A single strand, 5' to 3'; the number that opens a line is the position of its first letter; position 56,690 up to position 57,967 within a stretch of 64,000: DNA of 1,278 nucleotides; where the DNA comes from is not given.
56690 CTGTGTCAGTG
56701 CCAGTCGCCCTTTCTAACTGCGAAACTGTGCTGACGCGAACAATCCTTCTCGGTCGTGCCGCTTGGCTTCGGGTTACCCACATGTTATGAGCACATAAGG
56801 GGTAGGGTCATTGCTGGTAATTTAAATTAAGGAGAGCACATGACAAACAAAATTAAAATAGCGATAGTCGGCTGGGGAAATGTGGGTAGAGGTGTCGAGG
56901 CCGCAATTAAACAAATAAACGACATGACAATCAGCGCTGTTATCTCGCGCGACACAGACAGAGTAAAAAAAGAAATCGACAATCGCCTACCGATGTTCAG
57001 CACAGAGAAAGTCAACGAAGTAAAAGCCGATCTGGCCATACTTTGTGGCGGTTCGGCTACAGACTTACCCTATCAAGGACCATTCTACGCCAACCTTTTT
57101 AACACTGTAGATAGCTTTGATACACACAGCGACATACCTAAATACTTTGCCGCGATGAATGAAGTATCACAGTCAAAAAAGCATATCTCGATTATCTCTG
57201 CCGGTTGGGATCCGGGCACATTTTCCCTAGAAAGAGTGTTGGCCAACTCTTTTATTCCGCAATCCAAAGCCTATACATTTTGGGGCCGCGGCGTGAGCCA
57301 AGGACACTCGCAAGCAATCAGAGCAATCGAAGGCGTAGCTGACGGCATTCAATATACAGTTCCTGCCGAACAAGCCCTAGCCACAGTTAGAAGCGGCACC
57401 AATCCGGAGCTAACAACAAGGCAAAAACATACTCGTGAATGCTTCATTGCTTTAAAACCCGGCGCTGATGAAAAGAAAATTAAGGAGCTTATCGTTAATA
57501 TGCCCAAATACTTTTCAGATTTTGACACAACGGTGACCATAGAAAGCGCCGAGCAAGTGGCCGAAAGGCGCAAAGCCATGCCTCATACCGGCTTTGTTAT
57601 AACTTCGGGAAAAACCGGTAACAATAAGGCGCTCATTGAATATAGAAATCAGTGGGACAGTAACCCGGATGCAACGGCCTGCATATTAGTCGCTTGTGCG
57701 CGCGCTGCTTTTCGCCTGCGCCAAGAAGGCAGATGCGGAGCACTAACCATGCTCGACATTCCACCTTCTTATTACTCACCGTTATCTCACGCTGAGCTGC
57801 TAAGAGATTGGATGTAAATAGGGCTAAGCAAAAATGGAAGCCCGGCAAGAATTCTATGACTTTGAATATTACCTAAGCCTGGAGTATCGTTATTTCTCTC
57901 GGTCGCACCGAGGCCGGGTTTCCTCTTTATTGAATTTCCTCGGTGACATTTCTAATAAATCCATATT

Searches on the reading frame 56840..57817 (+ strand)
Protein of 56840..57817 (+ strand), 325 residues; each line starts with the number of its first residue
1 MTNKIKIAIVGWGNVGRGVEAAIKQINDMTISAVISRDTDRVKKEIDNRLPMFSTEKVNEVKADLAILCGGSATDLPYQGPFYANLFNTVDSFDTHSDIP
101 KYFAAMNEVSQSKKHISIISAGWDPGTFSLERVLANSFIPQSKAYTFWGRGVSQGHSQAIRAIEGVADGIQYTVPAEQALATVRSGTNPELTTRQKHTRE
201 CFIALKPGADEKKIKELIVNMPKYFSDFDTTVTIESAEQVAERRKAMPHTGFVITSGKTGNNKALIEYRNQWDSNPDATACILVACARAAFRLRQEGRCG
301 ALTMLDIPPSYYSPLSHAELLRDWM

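Call 30: search_protein_families(library=pfam, proteins=[window:56840-57817:+], max_evalue=0.001)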
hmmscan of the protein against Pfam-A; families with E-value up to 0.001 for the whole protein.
window:56840-57817:+ (325 aa): 1 family
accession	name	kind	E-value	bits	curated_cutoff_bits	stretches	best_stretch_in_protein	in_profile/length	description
PF16654.10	DAPDH_C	-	5.7e-61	205.3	30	1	122-273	1-153/154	Diaminopimelic acid dehydrogenase C-terminal domain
